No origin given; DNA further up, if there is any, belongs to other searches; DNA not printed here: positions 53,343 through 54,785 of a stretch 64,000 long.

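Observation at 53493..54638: TrmD fused in-frame to a glyoxalase/VOC domain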

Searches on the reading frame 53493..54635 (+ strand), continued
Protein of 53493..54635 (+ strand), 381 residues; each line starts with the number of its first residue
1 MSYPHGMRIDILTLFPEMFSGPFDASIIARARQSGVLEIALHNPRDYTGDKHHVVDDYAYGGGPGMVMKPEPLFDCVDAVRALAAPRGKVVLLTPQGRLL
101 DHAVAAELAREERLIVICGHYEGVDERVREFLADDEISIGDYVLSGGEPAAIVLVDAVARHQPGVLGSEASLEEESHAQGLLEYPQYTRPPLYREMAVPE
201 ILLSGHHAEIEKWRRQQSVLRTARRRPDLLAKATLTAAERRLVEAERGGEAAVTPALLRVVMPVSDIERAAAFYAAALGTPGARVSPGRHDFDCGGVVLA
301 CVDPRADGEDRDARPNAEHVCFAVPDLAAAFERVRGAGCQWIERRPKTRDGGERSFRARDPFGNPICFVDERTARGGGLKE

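Call 34: search_protein_families(library=pfam, proteins=[P0244, P0246, P0249, P0251, P0257, P0258, P0262, P0263, P0266, P0267], max_evalue=0.001)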
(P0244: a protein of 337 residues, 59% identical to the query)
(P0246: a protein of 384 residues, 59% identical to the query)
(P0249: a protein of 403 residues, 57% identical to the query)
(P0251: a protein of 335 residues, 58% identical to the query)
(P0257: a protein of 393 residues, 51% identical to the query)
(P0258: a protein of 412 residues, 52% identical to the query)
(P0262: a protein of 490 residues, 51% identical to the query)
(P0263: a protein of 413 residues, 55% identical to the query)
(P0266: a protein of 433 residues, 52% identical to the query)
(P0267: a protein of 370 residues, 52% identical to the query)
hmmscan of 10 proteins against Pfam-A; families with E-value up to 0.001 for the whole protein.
P0244 (337 aa): 1 family
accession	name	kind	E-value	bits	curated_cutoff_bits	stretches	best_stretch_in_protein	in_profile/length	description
PF01746.26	tRNA_m1G_MT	-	2.3e-59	200.9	27.3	1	23-219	2-195/195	tRNA (Guanine-1)-methyltransferase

P0246 (384 aa): 4 families
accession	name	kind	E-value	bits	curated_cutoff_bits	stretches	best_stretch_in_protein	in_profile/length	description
PF01746.26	tRNA_m1G_MT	-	3.7e-62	209.9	27.3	1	23-221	2-195/195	tRNA (Guanine-1)-methyltransferase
PF12867.12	DinB_2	-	5.3e-13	50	24.8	1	241-372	2-128/128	DinB superfamily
PF04978.18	MST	-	2.8e-07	31.5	27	1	240-378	5-146/149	Mycothiol-S-transferase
PF07609.16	DUF1572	-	3.9e-05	23.9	23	1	259-372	32-142/163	Protein of unknown function (DUF1572)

P0249 (403 aa): 4 families
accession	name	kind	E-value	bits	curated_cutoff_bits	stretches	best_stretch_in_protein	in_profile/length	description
PF01746.26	tRNA_m1G_MT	-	2.5e-66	223.6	27.3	1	23-220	2-195/195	tRNA (Guanine-1)-methyltransferase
PF00583.31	Acetyltransf_1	-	7.1e-14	52.5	20.7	1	287-376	22-116/116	Acetyltransferase (GNAT) family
PF13673.13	Acetyltransf_10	-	1.4e-12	48.2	23.6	1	286-383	19-114/128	Acetyltransferase (GNAT) domain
PF13508.13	Acetyltransf_7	-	1.4e-11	45.1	27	1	299-377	4-83/84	Acetyltransferase (GNAT) domain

P0251 (335 aa): 12 families
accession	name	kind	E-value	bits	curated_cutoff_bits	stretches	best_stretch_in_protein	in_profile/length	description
PF01746.26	tRNA_m1G_MT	-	3.7e-63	213.2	27.3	1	28-221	2-194/195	tRNA (Guanine-1)-methyltransferase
PF04967.18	HTH_10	-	2.2e-06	27.8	23.1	0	311-335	25-49/53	HTH DNA binding domain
PF05225.22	HTH_psq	-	4.7e-06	26.7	20.4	0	308-332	14-38/45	helix-turn-helix, Psq domain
PF13936.12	HTH_38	-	1.9e-05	24.8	27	0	301-327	12-38/44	Helix-turn-helix domain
PF13613.12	HTH_Tnp_4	-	3e-05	23.9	27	0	256-282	16-42/53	Helix-turn-helix of DDE superfamily endonuclease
PF13384.12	HTH_23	-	8.6e-05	22.7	24.6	0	302-327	10-35/50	Homeodomain-like domain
PF13404.12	HTH_AsnC-type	-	0.00016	21.9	27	0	264-282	22-40/42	AsnC-type helix-turn-helix domain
PF13518.12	HTH_28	-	0.00062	20.2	25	0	252-280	5-33/52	Helix-turn-helix domain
PF08279.18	HTH_11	-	0.00075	19.8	25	0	308-332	13-38/55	HTH domain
PF13412.12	HTH_24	-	0.00076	19.4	21.9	0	265-281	23-39/48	Winged helix-turn-helix DNA-binding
PF08281.18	Sigma70_r4_2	-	0.00078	19.5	25.7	0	262-283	29-50/54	Sigma-70, region 4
PF10654.15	DUF2481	-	0.00079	19.9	27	0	300-334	71-105/126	Protein of unknown function (DUF2481)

P0257 (393 aa): 3 families
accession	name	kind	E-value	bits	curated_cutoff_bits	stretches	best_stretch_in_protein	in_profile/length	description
PF01746.26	tRNA_m1G_MT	-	5.6e-66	222.4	27.3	1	23-221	2-195/195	tRNA (Guanine-1)-methyltransferase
PF01503.22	PRA-PH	-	2.2e-20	73.3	21.3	1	313-393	7-85/86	Phosphoribosyl-ATP pyrophosphohydrolase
PF01502.23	PRA-CH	-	2.3e-12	47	27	1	256-290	40-74/74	Phosphoribosyl-AMP cyclohydrolase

P0258 (412 aa): 2 families
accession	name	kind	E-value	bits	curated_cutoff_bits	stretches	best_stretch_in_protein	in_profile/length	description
PF09936.14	Methyltrn_RNA_4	-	1.4e-69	234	22.6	1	225-407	2-182/182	SAM-dependent RNA methyltransferase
PF01746.26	tRNA_m1G_MT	-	1.3e-65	221.2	27.3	1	23-217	2-195/195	tRNA (Guanine-1)-methyltransferase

P0262 (490 aa): 5 families
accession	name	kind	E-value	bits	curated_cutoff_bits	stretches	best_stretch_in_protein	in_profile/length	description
PF01746.26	tRNA_m1G_MT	-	2e-64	217.3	27.3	1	23-221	2-195/195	tRNA (Guanine-1)-methyltransferase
PF00702.32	Hydrolase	-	1e-16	62.3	26.4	1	253-450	2-191/191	haloacid dehalogenase-like hydrolase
PF13419.12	HAD_2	-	5.7e-13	49.8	23.8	1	257-454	3-176/178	Haloacid dehalogenase-like hydrolase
PF13242.12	Hydrolase_like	-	1.5e-08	34.9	22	1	412-478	3-74/75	HAD-hyrolase-like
PF12710.13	HAD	-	0.00061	20.7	27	0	257-444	3-186/189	haloacid dehalogenase-like hydrolase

P0263 (413 aa): 1 family
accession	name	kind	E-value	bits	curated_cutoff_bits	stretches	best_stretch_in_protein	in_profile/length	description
PF01746.26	tRNA_m1G_MT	-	1.9e-64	217.5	27.3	1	23-221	2-195/195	tRNA (Guanine-1)-methyltransferase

P0266 (433 aa): 4 families
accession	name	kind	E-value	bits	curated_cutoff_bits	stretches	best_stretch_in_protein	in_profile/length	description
PF09936.14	Methyltrn_RNA_4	-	2.6e-74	249.4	22.6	1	249-429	2-181/182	SAM-dependent RNA methyltransferase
PF01746.26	tRNA_m1G_MT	-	1.3e-67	227.7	27.3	1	23-220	2-195/195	tRNA (Guanine-1)-methyltransferase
PF14419.11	SPOUT_MTase_2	-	3e-05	23.9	28.4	0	74-122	88-139/173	AF2226-like SPOUT RNA Methylase fused to THUMP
PF00588.24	SpoU_methylase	-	0.00062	20.3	29.7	0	278-425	18-141/142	SpoU rRNA Methylase family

P0267 (370 aa): 1 family
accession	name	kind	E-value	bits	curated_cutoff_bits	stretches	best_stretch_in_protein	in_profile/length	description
PF01746.26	tRNA_m1G_MT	-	4.1e-67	226.1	27.3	1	35-233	2-195/195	tRNA (Guanine-1)-methyltransferase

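Call 35: list_cluster_members(proteins=[P0001, P0011, P0014, P0032, P0044, P0054, P0337, P0351, P0379, P0058])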
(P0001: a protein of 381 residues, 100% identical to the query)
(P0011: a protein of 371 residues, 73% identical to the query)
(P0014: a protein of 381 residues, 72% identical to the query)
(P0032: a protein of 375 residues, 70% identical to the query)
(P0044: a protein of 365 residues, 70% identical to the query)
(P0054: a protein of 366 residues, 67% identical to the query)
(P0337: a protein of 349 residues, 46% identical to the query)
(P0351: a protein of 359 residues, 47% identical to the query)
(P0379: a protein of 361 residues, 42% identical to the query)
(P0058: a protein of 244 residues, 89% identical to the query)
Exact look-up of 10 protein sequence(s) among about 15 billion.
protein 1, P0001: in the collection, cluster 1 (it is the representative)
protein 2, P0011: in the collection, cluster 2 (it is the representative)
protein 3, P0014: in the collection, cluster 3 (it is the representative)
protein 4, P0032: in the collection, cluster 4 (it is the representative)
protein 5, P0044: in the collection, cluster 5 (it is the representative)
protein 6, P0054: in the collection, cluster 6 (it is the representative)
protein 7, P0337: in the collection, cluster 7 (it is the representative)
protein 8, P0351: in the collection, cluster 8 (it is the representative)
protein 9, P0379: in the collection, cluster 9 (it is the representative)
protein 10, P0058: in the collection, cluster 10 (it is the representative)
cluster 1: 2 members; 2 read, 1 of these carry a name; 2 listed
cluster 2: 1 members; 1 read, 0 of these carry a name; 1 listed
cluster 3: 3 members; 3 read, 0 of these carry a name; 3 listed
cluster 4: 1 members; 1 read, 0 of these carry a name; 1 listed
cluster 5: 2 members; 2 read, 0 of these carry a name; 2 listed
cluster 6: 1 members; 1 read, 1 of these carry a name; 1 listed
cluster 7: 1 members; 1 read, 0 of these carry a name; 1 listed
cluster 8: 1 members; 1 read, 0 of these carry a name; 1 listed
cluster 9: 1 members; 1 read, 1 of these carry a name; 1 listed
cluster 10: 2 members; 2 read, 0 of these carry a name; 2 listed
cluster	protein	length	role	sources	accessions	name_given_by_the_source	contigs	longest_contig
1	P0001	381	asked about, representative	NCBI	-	-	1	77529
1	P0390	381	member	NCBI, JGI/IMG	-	tRNA (guanine37-N1)-methyltransferase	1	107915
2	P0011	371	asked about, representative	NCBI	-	-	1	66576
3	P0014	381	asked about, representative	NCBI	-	-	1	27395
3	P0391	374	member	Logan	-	-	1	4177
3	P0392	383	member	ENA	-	-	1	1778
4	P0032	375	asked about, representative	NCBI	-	-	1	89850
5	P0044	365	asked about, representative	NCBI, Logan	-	-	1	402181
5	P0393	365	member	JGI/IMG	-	-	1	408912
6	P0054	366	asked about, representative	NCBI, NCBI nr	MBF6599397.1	MAG: tRNA (guanosine(37)-N1)-methyltransferase TrmD [Dehalococcoidia bacterium] | tRNA (guanosine(37)-N1)-methyltransferase TrmD [Dehalococcoidia bacterium]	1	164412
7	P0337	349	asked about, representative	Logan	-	-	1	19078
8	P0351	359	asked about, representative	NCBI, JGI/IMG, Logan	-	-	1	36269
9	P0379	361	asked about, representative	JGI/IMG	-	tRNA (guanine37-N1)-methyltransferase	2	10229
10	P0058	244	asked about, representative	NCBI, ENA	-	-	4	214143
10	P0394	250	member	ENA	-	-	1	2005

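Call 38: find_related_loci(query=window:53493-54635:+, collection=genome_contigs, flank=4000)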
Query window:53493-54635:+ (381 aa) in genome_contigs; peptide patterns used: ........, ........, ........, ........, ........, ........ (x = any residue, [..] = any of these).
600 stretches matched a pattern (row limit reached: there are more); 564 encode a relative of the query (tblastn E <= 1e-3); the best 80 are kept; 80 distinct loci.
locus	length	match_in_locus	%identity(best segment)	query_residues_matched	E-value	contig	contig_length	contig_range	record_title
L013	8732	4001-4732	84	7-250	3e-131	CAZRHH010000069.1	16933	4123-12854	MAG TPA_asm: uncultured Dehalococcoidia bacterium isolate SRP136066_co1_29 genome assembly, contig: NODE_3534_length_169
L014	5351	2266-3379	80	7-378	4e-121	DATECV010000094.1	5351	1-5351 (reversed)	MAG TPA_asm: Dehalococcoidia bacterium isolate SMAG_U8281 k141_538771, whole genome shotgun sequence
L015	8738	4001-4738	66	7-244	3e-97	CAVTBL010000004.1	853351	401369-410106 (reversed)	MAG: uncultured Chloroflexia bacterium isolate MFD02416.bin.2.180 genome assembly, contig: contig_23047, whole genome sh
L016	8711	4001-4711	72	6-242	1e-107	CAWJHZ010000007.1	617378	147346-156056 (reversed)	MAG: uncultured Chloroflexia bacterium isolate MFD03726.bin.1.230 genome assembly, contig: contig_35550, whole genome sh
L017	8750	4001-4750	60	7-251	6e-92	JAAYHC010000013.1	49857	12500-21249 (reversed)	MAG: Bacillota bacterium isolate AS09scLD_310 28302_AS09, whole genome shotgun sequence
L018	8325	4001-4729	61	7-244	2e-91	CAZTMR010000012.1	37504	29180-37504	MAG TPA_asm: uncultured Dehalococcoidaceae bacterium isolate SRP141376_co1_379 genome assembly, contig: NODE_2599_length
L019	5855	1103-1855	63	7-254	3e-91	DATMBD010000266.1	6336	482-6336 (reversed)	MAG TPA_asm: Dehalococcoidia bacterium isolate SMAG_U13344 k141_539453, whole genome shotgun sequence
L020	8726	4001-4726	59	7-248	3e-89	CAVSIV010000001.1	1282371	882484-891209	MAG: uncultured Chloroflexia bacterium isolate MFD01721.bin.2.155 genome assembly, contig: contig_10992, whole genome sh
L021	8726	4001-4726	60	7-248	6e-89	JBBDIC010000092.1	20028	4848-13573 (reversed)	MAG: Dehalococcoidia bacterium isolate LejiaA_71_58 Lejia_A_4016_length_20028_cov_33, whole genome shotgun sequence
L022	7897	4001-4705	57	9-244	2e-88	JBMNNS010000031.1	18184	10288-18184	MAG: Dethiobacteria bacterium isolate SBF912SR3HQ0001 scaffold_5524_c1, whole genome shotgun sequence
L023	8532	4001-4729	60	6-248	2e-88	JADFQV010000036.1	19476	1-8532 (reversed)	MAG: Chloroflexota bacterium isolate B80T3L11 B80T3L11_NODE2479, whole genome shotgun sequence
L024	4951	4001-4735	58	6-246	2e-88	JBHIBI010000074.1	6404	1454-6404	MAG: Dehalococcoidia bacterium isolate K_2_bin.18 NODE_7458_length_6404_cov_9.787683, whole genome shotgun sequence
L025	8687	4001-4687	61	3-232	6e-87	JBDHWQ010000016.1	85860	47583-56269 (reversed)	MAG: Longilinea sp. isolate AS-MESO-3CA.245 NODE_1028_length_85860_cov_8.375261, whole genome shotgun sequence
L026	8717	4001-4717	59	7-239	8e-87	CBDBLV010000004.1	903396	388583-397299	MAG: Dehalococcoidia bacterium isolate ee5483b1-fc76-4e64-9a74-85ffbb356386 genome assembly, contig: contig_4, whole gen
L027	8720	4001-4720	58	6-239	7e-87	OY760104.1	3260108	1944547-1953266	MAG: Dehalococcoidia bacterium isolate 85321599-0a94-4039-bbde-d148f9b3e6b5 genome assembly, chromosome: 1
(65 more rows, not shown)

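Call 46: find_encoding_contigs(protein=P0351, flank=4000, max_places=2)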
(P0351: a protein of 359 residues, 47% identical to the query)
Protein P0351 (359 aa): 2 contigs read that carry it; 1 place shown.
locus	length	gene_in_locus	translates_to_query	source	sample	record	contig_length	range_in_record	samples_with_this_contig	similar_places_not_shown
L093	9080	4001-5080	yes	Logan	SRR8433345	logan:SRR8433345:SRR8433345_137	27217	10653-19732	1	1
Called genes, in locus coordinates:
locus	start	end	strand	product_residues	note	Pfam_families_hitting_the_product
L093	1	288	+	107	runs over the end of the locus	PF01197:Ribosomal_L31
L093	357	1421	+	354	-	PF03462:PCRF, PF00472:RF-1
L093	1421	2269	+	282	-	PF17827:PrmC_N, PF05175:MTS, PF06325:PrmA (weak), PF13649:Methyltransf_25 (weak)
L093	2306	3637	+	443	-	PF02881:SRP54_N, PF00448:SRP54, PF02978:SRP_SPB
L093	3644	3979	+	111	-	PF00886:Ribosomal_S16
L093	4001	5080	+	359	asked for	PF01746:tRNA_m1G_MT, PF00903:Glyoxalase (weak), PF22677:Ble-like_N (weak)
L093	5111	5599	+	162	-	PF01245:Ribosomal_L19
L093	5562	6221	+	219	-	PF01351:RNase_HII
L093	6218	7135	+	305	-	PF03755:YicC-like_N, PF08340:YicC-like_C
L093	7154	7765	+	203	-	PF00625:Guanylate_kin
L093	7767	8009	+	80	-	-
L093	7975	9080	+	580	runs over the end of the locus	PF00133:tRNA-synt_1, PF09334:tRNA-synt_1g, PF08264:Anticodon_1, PF19303:Anticodon_3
